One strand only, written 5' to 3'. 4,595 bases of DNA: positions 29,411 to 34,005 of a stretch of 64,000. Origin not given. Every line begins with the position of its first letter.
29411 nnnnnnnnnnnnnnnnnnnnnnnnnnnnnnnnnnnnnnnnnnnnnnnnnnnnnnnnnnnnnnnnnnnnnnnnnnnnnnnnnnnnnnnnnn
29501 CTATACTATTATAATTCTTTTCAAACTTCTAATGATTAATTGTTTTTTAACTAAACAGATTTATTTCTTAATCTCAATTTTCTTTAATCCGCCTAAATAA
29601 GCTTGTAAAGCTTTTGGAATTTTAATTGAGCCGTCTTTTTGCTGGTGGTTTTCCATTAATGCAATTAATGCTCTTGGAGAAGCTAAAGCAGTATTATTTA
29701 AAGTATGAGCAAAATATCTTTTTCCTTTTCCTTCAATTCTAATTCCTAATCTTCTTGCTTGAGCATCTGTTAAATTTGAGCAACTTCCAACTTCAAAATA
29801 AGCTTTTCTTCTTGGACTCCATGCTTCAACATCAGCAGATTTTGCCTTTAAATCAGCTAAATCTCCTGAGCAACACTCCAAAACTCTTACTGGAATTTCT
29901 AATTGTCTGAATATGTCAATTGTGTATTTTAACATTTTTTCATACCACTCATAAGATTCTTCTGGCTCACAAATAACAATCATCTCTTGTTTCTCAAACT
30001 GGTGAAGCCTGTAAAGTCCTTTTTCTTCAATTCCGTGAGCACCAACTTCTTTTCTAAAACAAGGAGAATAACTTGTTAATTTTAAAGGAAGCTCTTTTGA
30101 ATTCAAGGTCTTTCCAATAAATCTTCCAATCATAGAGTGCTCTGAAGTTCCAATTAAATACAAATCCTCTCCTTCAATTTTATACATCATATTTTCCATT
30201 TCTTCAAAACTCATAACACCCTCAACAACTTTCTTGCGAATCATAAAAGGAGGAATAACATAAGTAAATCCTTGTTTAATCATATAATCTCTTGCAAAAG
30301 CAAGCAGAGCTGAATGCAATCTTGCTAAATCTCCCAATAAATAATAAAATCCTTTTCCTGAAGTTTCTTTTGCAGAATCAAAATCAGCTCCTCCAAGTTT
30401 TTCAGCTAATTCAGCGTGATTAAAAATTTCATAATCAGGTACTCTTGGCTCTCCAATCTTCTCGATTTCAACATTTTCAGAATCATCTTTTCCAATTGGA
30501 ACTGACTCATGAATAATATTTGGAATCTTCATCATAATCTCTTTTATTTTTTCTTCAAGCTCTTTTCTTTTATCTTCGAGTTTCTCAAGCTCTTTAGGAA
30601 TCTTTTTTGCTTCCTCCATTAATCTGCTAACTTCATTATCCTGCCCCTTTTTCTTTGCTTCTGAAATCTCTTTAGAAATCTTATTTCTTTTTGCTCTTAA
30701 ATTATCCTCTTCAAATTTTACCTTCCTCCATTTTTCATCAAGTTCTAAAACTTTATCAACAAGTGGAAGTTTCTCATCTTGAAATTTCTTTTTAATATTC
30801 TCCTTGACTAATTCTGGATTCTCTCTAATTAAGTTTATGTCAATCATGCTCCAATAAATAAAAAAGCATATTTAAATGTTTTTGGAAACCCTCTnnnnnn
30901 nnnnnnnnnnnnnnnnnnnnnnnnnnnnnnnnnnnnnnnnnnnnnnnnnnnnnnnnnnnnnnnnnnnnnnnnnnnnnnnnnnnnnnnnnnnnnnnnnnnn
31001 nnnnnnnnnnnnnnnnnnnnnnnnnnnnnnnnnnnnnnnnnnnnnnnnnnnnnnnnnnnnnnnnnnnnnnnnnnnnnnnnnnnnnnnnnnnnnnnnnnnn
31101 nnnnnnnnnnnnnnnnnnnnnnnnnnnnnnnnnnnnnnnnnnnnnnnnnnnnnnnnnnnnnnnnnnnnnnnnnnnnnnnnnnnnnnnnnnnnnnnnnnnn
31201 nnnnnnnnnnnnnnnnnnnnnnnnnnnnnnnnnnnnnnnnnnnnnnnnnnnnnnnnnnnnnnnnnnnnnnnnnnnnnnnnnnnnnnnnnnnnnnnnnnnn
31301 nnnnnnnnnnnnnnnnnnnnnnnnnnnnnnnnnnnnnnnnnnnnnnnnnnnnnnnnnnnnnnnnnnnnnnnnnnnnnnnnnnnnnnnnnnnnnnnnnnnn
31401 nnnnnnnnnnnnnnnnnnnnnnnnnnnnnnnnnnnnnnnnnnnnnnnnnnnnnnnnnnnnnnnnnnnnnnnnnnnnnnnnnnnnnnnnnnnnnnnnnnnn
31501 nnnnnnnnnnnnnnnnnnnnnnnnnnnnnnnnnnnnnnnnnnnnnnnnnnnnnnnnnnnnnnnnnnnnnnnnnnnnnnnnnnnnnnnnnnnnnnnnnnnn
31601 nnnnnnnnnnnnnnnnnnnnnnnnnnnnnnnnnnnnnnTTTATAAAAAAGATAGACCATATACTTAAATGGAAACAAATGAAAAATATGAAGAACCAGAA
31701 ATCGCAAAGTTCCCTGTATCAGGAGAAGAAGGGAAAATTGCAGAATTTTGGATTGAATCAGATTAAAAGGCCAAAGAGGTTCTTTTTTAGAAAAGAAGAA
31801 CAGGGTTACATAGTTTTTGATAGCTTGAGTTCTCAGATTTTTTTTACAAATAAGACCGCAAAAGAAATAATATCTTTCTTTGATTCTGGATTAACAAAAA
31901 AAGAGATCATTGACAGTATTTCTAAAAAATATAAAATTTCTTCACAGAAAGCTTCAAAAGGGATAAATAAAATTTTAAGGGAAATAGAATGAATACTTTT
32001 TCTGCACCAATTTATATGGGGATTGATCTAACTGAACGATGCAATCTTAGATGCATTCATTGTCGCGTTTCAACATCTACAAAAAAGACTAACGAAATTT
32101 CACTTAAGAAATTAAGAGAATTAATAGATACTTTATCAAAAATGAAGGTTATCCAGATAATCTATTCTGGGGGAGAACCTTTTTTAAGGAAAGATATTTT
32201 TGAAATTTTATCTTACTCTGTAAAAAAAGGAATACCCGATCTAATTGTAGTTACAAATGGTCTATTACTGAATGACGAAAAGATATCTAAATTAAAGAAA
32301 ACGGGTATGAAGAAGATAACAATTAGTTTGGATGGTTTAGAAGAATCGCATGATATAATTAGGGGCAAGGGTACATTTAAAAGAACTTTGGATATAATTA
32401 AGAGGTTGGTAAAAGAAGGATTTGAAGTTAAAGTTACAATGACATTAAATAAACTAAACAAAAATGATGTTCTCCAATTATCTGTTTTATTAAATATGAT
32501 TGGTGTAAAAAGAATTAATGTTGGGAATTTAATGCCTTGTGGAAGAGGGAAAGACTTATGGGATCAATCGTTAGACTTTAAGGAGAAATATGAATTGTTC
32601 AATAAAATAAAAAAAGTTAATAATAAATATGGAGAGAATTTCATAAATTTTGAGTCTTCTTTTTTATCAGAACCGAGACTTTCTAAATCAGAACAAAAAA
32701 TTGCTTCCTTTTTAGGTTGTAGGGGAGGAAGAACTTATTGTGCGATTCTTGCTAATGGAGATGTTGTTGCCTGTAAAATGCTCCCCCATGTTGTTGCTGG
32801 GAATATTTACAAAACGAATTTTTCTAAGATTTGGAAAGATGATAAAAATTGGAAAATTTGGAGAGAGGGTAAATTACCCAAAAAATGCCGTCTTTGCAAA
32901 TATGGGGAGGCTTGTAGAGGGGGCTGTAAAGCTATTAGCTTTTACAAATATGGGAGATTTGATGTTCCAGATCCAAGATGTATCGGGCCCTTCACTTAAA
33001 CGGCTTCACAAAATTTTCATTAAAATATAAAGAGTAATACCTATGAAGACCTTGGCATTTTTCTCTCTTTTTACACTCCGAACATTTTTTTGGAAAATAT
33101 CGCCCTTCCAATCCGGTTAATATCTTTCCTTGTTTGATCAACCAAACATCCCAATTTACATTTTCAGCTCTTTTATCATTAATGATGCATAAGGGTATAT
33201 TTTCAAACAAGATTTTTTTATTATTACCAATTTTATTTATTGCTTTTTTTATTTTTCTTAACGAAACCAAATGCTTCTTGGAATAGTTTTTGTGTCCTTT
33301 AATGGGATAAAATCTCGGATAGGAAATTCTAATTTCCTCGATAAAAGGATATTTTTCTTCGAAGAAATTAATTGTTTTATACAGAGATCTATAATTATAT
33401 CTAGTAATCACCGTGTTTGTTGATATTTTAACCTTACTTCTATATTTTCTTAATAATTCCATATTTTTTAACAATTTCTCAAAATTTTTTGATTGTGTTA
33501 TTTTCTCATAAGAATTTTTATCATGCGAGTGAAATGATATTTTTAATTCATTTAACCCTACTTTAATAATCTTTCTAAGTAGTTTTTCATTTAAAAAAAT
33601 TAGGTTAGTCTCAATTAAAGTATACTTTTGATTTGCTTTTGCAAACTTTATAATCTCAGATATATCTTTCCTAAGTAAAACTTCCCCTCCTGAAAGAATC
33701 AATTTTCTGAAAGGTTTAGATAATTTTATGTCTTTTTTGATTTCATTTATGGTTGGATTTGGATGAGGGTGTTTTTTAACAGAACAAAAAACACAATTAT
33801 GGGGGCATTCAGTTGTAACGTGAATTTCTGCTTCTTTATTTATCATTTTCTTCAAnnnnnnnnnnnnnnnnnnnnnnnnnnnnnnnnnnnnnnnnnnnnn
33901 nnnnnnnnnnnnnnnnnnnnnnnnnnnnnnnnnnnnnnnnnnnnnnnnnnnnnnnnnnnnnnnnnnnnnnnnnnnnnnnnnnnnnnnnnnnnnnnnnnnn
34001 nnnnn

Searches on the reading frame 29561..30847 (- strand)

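Call 75: search_protein_families(library=pfam, proteins=[window:29561-30847:-], max_evalue=0.00001)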
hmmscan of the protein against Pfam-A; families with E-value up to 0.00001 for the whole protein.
window:29561-30847:- (428 aa): 2 families
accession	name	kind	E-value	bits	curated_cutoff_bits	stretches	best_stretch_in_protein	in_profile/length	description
PF00587.30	tRNA-synt_2b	-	6.8e-34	117.9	29.3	1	226-401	8-179/179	tRNA synthetase class II core domain (G, H, P, S and T)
PF02403.27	Seryl_tRNA_N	-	3.1e-30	105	28.2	1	1-111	1-107/108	Seryl-tRNA synthetase N-terminal domain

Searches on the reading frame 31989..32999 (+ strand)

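Call 75: search_protein_families(library=pfam, proteins=[window:31989-32999:+], max_evalue=0.00001)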
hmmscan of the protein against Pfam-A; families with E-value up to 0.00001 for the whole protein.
window:31989-32999:+ (336 aa): 3 families
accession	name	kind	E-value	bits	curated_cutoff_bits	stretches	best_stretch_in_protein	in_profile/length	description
PF04055.27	Radical_SAM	-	2.9e-30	106.1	29.5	1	14-163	3-161/166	Radical SAM superfamily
PF13186.11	SPASM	-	7.6e-10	39.4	21.5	1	244-304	1-67/67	Iron-sulfur cluster-binding domain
PF13353.11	Fer4_12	-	2.6e-07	31.4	22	1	17-116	14-115/137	4Fe-4S single cluster domain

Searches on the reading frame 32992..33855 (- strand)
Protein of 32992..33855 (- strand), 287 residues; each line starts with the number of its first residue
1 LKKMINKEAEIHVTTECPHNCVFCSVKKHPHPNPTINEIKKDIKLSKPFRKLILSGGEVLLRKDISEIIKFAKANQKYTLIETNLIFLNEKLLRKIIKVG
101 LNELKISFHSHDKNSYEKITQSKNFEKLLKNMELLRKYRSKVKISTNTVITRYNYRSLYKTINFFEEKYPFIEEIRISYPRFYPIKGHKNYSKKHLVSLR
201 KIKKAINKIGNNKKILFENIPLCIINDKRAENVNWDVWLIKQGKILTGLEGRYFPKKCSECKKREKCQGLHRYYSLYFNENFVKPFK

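Call 75: search_protein_families(library=pfam, proteins=[window:32992-33855:-], max_evalue=0.00001)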
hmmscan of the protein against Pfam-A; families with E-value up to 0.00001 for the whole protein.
window:32992-33855:- (287 aa): 2 families
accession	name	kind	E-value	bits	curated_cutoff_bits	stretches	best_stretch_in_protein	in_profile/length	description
PF04055.27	Radical_SAM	-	2.7e-22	80.1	29.5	1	12-164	2-165/166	Radical SAM superfamily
PF19238.5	Radical_SAM_2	-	4.9e-07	30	26.7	0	86-173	62-149/151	Radical SAM-like domain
